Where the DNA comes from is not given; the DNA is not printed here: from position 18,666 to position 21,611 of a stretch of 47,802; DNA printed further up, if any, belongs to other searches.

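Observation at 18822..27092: Orphan glycyl-radical enzyme locus with two organic-anion-type MFS transporters and a DUF4125-like protein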

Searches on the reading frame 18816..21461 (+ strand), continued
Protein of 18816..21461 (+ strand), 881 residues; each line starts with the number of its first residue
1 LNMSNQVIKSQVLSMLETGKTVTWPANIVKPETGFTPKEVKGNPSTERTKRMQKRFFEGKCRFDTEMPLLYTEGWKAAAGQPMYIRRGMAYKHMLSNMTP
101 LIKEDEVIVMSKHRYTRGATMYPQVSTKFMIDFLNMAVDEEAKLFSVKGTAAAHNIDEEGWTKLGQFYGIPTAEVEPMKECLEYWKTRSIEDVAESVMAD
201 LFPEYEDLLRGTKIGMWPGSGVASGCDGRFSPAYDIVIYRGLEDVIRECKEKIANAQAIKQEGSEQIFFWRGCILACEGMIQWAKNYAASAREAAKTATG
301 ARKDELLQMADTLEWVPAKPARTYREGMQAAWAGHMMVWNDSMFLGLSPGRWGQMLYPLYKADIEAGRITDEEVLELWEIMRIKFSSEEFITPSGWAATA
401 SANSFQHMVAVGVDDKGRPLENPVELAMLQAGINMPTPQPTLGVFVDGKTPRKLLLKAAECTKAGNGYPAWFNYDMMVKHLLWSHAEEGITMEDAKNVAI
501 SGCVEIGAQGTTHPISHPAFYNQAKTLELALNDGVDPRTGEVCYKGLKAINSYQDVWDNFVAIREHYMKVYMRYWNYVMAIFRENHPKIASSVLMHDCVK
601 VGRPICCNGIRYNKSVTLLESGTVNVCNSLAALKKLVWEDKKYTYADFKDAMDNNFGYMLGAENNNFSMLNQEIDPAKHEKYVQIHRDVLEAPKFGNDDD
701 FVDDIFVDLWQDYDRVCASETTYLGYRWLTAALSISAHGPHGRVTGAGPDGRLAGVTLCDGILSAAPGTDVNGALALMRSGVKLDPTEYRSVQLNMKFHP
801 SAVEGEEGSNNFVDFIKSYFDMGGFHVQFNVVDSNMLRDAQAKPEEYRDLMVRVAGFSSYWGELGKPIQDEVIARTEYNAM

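Call 32: search_protein_families(library=ncbifam, proteins=[L036:6779-9493:+, L036:9538-9798:+, L036:11187-12140:+, L026:9977-12691:+, L026:12722-12988:+, L029:1651-4371:+, L040:9905-12598:+, L040:12598-12885:+, L025:3375-6092:+, L025:6117-6386:+], max_evalue=1e-10)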
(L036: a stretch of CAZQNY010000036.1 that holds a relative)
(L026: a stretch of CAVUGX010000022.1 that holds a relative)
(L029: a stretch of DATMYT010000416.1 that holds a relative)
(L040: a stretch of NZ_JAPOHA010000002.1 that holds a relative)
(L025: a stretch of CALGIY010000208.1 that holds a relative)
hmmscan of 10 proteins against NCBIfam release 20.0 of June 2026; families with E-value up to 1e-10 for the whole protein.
L036:6779-9493:+ (904 aa): 11 families
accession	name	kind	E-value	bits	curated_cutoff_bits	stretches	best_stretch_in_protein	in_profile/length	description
NF033715.1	glycyl_HPDL_Lrg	equivalog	0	1617.2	1150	1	3-903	2-901/901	4-hydroxyphenylacetate decarboxylase large subunit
NF033718.1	indole_decarb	equivalog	1.3e-201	672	1100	1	23-903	16-868/868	indoleacetate decarboxylase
TIGR01774.1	PFL2-3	subfamily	7.7e-111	371.7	678.2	1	168-901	102-784/786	formate C-acetyltransferase/glycerol dehydratase family glycyl radical enzyme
NF043068.1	glycl_HYPD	equivalog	1.7e-105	353.9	1100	1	240-902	166-783/784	trans-4-hydroxy-L-proline dehydratase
TIGR04394.1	choline_CutC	equivalog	1e-100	338.5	1050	2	180-679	114-588/789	choline trimethylamine-lyase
NF048009.1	SfplDhtHpfGKleb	equivalog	2.6e-95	320.2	1000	1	171-901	129-822/824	(2S)-3-sulfopropanediol dehydratase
NF048011.1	SfplDhtHpsGDes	equivalog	7.6e-95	318.9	1000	1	180-902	135-820/821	(2S)-3-sulfopropanediol dehydratase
NF007437.0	PRK09983.1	equivalog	1.9e-82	277.6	1109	1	181-901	115-763/765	formate C-acetyltransferase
TIGR01255.1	pyr_form_ly_1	equivalog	2.6e-28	98.9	994.2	2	715-902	548-742/744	formate C-acetyltransferase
NF038360.1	rad_fix_GrcA3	exception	7.5e-16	58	158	1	834-903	8-77/78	autonomous glycyl radical cofactor GrcA3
NF008341.1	PRK11127.1-1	equivalog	5.8e-11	42.2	145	0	843-901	19-77/80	autonomous glycyl radical cofactor GrcA2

L036:9538-9798:+ (86 aa): 1 family
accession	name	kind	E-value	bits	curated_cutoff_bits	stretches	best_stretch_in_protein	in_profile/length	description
NF033716.1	glycyl_HPDL_Sma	equivalog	2.2e-27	95.2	50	1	6-84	1-79/79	4-hydroxyphenylacetate decarboxylase small subunit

L036:11187-12140:+ (317 aa): 13 families
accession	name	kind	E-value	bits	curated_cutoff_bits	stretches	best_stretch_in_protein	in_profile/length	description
NF033717.2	HPDL_rSAM_activ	equivalog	3.1e-115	384.7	420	1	11-317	2-311/311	4-hydroxyphenylacetate decarboxylase activase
NF033719.1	ind_deCO2_activ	equivalog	1.9e-108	362.4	425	1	13-311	1-302/302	indoleacetate decarboxylase activase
TIGR02494.1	PFLE_PFLC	subfamily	6.8e-98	327.5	174.35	1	15-305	1-292/293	glycyl-radical enzyme activating protein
NF043069.1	T4HPD_activ_SAM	equivalog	2.8e-93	312.6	425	1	13-308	2-294/299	trans-4-hydroxy-L-proline dehydratase activase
NF048010.1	SfplDhtActHpsHDes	equivalog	9.5e-89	297.1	430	1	9-301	2-297/298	(2S)-3-sulfopropanediol dehydratase activating enzyme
TIGR04395.1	cutC_activ_rSAM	equivalog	1.2e-80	271.1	360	1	12-306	4-301/309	choline TMA-lyase-activating enzyme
NF048008.1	SfplDhtActHpfHKleb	equivalog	5.1e-71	239.5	500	1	15-312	2-306/308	(2S)-3-sulfopropanediol dehydratase activating enzyme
TIGR04003.1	rSAM_BssD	equivalog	1.5e-59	201.8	496.45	1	14-293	2-287/314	[benzylsuccinate synthase]-activating enzyme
TIGR02493.1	PFLA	equivalog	3.6e-57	193.4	231.75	1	113-303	42-233/235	pyruvate formate-lyase-activating protein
NF007483.0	PRK10076.1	equivalog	2.8e-56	190.8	326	2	93-312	76-291/292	[formate-C-acetyltransferase]-activating enzyme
TIGR04041.1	activase_YjjW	hypoth_equivalog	3e-55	187.6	250.2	1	14-301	3-264/276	YjjW family glycine radical enzyme activase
NF008356.0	PRK11145.1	equivalog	6.2e-45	153.4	375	1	113-306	47-241/246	pyruvate formate lyase 1-activating protein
TIGR02495.1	NrdG2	equivalog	9.8e-18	64.2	131.15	1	114-255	44-181/193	anaerobic ribonucleoside-triphosphate reductase activating protein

L026:9977-12691:+ (904 aa): 11 families
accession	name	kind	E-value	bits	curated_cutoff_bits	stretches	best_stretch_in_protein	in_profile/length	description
NF033715.1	glycyl_HPDL_Lrg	equivalog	0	1618.5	1150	1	3-902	2-900/901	4-hydroxyphenylacetate decarboxylase large subunit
NF033718.1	indole_decarb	equivalog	6.7e-210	699.5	1100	1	26-902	19-867/868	indoleacetate decarboxylase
TIGR01774.1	PFL2-3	subfamily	1.2e-116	390.9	678.2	1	167-901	101-784/786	formate C-acetyltransferase/glycerol dehydratase family glycyl radical enzyme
NF043068.1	glycl_HYPD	equivalog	2.3e-106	356.7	1100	1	268-902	191-783/784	trans-4-hydroxy-L-proline dehydratase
NF048009.1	SfplDhtHpfGKleb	equivalog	2.3e-104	350.2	1000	1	168-901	126-822/824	(2S)-3-sulfopropanediol dehydratase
NF048011.1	SfplDhtHpsGDes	equivalog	2.7e-99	333.6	1000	1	170-902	124-820/821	(2S)-3-sulfopropanediol dehydratase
TIGR04394.1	choline_CutC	equivalog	1.3e-98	331.5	1050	1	180-901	114-786/789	choline trimethylamine-lyase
NF007437.0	PRK09983.1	equivalog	1.6e-85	287.8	1109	1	168-901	101-763/765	formate C-acetyltransferase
TIGR01255.1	pyr_form_ly_1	equivalog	2.5e-31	108.9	994.2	2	308-466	216-375/744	formate C-acetyltransferase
NF038360.1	rad_fix_GrcA3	exception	2.6e-18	65.9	158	1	834-903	8-77/78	autonomous glycyl radical cofactor GrcA3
NF008341.1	PRK11127.1-1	equivalog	1.2e-11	44.4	145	1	843-900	19-76/80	autonomous glycyl radical cofactor GrcA2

L026:12722-12988:+ (88 aa): 1 family
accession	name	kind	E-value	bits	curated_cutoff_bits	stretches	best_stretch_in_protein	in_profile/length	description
NF033716.1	glycyl_HPDL_Sma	equivalog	2.7e-22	78.9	50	1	7-84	1-78/79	4-hydroxyphenylacetate decarboxylase small subunit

L029:1651-4371:+ (906 aa): 10 families
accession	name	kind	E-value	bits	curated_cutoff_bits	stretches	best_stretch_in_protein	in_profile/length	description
NF033715.1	glycyl_HPDL_Lrg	equivalog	0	1664.5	1150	1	5-904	2-900/901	4-hydroxyphenylacetate decarboxylase large subunit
NF033718.1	indole_decarb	equivalog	2.2e-206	687.9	1100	1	28-904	19-867/868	indoleacetate decarboxylase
TIGR01774.1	PFL2-3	subfamily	7.5e-111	371.7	678.2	1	185-903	118-784/786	formate C-acetyltransferase/glycerol dehydratase family glycyl radical enzyme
NF043068.1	glycl_HYPD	equivalog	1.3e-101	341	1100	1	276-903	197-782/784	trans-4-hydroxy-L-proline dehydratase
TIGR04394.1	choline_CutC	equivalog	5.5e-100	336.1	1050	1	262-903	188-786/789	choline trimethylamine-lyase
NF048011.1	SfplDhtHpsGDes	equivalog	4.9e-92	309.6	1000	1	249-904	201-820/821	(2S)-3-sulfopropanediol dehydratase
NF048009.1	SfplDhtHpfGKleb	equivalog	1.3e-91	308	1000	1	172-903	128-822/824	(2S)-3-sulfopropanediol dehydratase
NF007437.0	PRK09983.1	equivalog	9.2e-83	278.6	1109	2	227-716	153-595/765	formate C-acetyltransferase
TIGR01255.1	pyr_form_ly_1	equivalog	8.3e-26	90.7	994.2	1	700-902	533-740/744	formate C-acetyltransferase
NF038360.1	rad_fix_GrcA3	exception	2e-14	53.4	158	1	836-904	8-76/78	autonomous glycyl radical cofactor GrcA3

L040:9905-12598:+ (897 aa): 10 families
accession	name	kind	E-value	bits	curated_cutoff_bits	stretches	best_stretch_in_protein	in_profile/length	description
NF033715.1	glycyl_HPDL_Lrg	equivalog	0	1640.6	1150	1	6-896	2-900/901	4-hydroxyphenylacetate decarboxylase large subunit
NF033718.1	indole_decarb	equivalog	5.8e-195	650.1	1100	1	21-896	20-867/868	indoleacetate decarboxylase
TIGR01774.1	PFL2-3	subfamily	2.1e-111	373.5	678.2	1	203-895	137-784/786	formate C-acetyltransferase/glycerol dehydratase family glycyl radical enzyme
NF043068.1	glycl_HYPD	equivalog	8.4e-102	341.6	1100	1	268-895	196-782/784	trans-4-hydroxy-L-proline dehydratase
TIGR04394.1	choline_CutC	equivalog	2.3e-97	327.4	1050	1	235-894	172-785/789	choline trimethylamine-lyase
NF048011.1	SfplDhtHpsGDes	equivalog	3e-93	313.6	1000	1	187-896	151-820/821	(2S)-3-sulfopropanediol dehydratase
NF048009.1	SfplDhtHpfGKleb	equivalog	4.2e-79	266.6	1000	1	174-895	137-822/824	(2S)-3-sulfopropanediol dehydratase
NF007437.0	PRK09983.1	equivalog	1.4e-75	254.9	1109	1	267-895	188-763/765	formate C-acetyltransferase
TIGR01255.1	pyr_form_ly_1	equivalog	9.9e-25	87.1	994.2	1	707-894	546-740/744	formate C-acetyltransferase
NF038360.1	rad_fix_GrcA3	exception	7e-16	58.1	158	1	828-895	8-75/78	autonomous glycyl radical cofactor GrcA3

L040:12598-12885:+ (95 aa): 1 family
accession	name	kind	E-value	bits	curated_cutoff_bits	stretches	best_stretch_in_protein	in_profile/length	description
NF033716.1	glycyl_HPDL_Sma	equivalog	1.2e-33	115.3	50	1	12-93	1-79/79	4-hydroxyphenylacetate decarboxylase small subunit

L025:3375-6092:+ (905 aa): 11 families
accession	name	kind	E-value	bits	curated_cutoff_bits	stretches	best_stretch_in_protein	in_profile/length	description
NF033715.1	glycyl_HPDL_Lrg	equivalog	0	1645.4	1150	1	5-903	2-900/901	4-hydroxyphenylacetate decarboxylase large subunit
NF033718.1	indole_decarb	equivalog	1.4e-217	724.9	1100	1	27-904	18-868/868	indoleacetate decarboxylase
TIGR01774.1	PFL2-3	subfamily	9.9e-121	404.4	678.2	1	183-902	116-784/786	formate C-acetyltransferase/glycerol dehydratase family glycyl radical enzyme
NF043068.1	glycl_HYPD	equivalog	3.6e-107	359.4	1100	1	276-903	197-783/784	trans-4-hydroxy-L-proline dehydratase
TIGR04394.1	choline_CutC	equivalog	1.1e-97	328.4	1050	1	247-902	174-786/789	choline trimethylamine-lyase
NF048009.1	SfplDhtHpfGKleb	equivalog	2.4e-94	317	1000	1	172-902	128-822/824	(2S)-3-sulfopropanediol dehydratase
NF048011.1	SfplDhtHpsGDes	equivalog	1.2e-92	311.6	1000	1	232-903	187-820/821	(2S)-3-sulfopropanediol dehydratase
NF007437.0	PRK09983.1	equivalog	2.1e-90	303.9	1109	1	273-902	187-763/765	formate C-acetyltransferase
TIGR01255.1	pyr_form_ly_1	equivalog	6.9e-28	97.5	994.2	2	330-462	236-369/744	formate C-acetyltransferase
NF038360.1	rad_fix_GrcA3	exception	2.9e-16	59.3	158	1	835-903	8-76/78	autonomous glycyl radical cofactor GrcA3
NF008341.1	PRK11127.1-1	equivalog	4.1e-11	42.7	145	0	845-901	20-76/80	autonomous glycyl radical cofactor GrcA2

L025:6117-6386:+ (89 aa): 1 family
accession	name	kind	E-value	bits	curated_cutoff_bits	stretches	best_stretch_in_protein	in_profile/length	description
NF033716.1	glycyl_HPDL_Sma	equivalog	7.9e-26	90.2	50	1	8-87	1-79/79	4-hydroxyphenylacetate decarboxylase small subunit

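Call 80: find_encoding_contigs(protein=P0006, flank=10000, max_places=2)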
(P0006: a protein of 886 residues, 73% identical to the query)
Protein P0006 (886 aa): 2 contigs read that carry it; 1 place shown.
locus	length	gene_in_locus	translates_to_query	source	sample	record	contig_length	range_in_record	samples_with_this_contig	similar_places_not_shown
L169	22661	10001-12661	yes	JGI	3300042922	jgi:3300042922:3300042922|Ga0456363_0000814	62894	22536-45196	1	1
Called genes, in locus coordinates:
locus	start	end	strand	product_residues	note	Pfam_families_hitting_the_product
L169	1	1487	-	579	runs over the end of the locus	PF00149:Metallophos, PF02872:5_nucleotid_C, PF01476:LysM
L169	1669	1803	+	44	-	-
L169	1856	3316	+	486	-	PF00587:tRNA-synt_2b, PF03129:HGTP_anticodon, PF09180:ProRS-C_1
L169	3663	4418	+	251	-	PF10114:PocR, PF00196:GerE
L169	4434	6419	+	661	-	PF09308:LuxQ-periplasm (weak), PF14827:dCache_3, PF17202:sCache_3_3 (weak), PF00512:HisKA, PF02518:HATPase_c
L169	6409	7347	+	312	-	PF00072:Response_reg, PF13487:HD_5, PF01966:HD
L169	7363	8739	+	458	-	PF04055:Radical_SAM, PF13186:SPASM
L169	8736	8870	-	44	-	-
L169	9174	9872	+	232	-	PF19700:DUF6198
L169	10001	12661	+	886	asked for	PF02901:PFL-like, PF01228:Gly_radical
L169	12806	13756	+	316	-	PF13353:Fer4_12, PF00037:Fer4 (weak), PF12837:Fer4_6 (faint), PF12838:Fer4_7, PF13187:Fer4_9 (weak), PF04055:Radical_SAM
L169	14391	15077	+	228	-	PF00119:ATP-synt_A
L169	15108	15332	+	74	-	PF00137:ATP-synt_C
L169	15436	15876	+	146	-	PF00430:ATP-synt_B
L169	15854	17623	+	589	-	PF00213:OSCP, PF02874:ATP-synt_ab_N, PF00006:ATP-synt_ab, PF00306:ATP-synt_ab_C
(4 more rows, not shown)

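Call 81: find_encoding_contigs(protein=P0016, flank=10000, max_places=2)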
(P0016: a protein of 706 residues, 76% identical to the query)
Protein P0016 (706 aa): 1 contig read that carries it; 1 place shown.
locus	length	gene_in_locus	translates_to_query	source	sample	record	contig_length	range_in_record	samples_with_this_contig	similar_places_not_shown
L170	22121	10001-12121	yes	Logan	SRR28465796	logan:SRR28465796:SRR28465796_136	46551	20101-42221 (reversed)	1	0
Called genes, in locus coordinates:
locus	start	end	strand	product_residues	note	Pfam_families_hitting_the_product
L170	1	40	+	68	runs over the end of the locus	PF13443:HTH_26, PF01381:HTH_3 (weak)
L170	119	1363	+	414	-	-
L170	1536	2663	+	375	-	PF07690:MFS_1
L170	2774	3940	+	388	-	PF01546:Peptidase_M20, PF07687:M20_dimer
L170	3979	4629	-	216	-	PF00027:cNMP_binding, PF13545:HTH_Crp_2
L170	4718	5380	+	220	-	PF12801:Fer4_5, PF13484:Fer4_16 (faint), PF12797:Fer4_2 (faint), PF12838:Fer4_7, PF00037:Fer4, PF13237:Fer4_10 (weak), PF13187:Fer4_9, PF25160:LdpA_Fe-S-bd (weak), +2 more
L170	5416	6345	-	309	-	PF00072:Response_reg, PF13487:HD_5 (weak)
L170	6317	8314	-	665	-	PF14827:dCache_3, PF00512:HisKA, PF02518:HATPase_c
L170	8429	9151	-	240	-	PF00196:GerE, PF08281:Sigma70_r4_2 (weak)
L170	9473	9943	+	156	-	PF02901:PFL-like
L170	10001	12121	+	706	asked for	PF02901:PFL-like, PF01228:Gly_radical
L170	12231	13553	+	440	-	PF07690:MFS_1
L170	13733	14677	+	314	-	PF13353:Fer4_12 (faint), PF00037:Fer4 (weak), PF12838:Fer4_7 (weak), PF13187:Fer4_9 (weak), PF04055:Radical_SAM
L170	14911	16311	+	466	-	PF04055:Radical_SAM, PF13186:SPASM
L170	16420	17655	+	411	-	PF00890:FAD_binding_2, PF01262:AlaDh_PNT_C (weak), PF01266:DAO (weak), PF03486:HI0933_like, PF07992:Pyr_redox_2 (weak), PF12831:FAD_oxidored, PF13450:NAD_binding_8 (weak), PF22780:HI0933_like_1st, +5 more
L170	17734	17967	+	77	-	-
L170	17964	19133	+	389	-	PF13353:Fer4_12, PF04055:Radical_SAM, PF13186:SPASM (weak)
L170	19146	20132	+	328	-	PF04055:Radical_SAM, PF13353:Fer4_12, PF13186:SPASM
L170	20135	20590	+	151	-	PF13412:HTH_24 (faint), PF22451:NirdL-like_HTH, PF17805:AsnC_trans_reg2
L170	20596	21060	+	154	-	PF13404:HTH_AsnC-type (weak), PF22451:NirdL-like_HTH, PF17805:AsnC_trans_reg2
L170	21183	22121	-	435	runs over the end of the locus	PF00117:GATase (weak), PF00764:Arginosuc_synth (faint), PF02540:NAD_synthase (weak), PF01171:ATP_bind_3 (weak), PF06508:QueC (faint), PF00958:GMP_synt_C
